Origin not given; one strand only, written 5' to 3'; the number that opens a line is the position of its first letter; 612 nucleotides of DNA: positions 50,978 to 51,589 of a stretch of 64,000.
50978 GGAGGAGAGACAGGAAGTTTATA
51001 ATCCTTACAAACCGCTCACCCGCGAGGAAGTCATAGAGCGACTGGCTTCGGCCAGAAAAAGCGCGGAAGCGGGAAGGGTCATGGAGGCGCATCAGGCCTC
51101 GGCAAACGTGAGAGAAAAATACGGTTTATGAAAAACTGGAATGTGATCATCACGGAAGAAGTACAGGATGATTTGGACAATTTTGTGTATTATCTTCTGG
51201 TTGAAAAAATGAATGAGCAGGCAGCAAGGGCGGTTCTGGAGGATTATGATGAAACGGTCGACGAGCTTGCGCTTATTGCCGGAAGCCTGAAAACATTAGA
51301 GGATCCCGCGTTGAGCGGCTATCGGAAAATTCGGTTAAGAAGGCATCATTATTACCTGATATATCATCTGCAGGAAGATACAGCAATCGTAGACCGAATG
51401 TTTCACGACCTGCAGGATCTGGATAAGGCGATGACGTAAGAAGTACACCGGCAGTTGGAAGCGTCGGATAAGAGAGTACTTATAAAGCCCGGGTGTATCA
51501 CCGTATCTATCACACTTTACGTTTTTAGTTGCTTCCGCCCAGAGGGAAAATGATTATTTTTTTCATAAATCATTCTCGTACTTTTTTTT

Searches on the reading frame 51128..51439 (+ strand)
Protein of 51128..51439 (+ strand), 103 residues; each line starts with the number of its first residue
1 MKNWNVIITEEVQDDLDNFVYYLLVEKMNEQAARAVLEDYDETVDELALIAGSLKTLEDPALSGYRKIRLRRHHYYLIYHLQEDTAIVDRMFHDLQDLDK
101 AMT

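Call 83: search_protein_families(library=pfam, proteins=[window:51128-51439:+])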
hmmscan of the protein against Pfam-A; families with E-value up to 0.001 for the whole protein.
window:51128-51439:+ (103 aa): 1 family
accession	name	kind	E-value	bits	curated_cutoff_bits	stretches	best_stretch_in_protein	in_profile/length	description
PF05016.21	ParE_toxin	-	6e-07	30.4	23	1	6-97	1-88/89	ParE toxin of type II toxin-antitoxin system, parDE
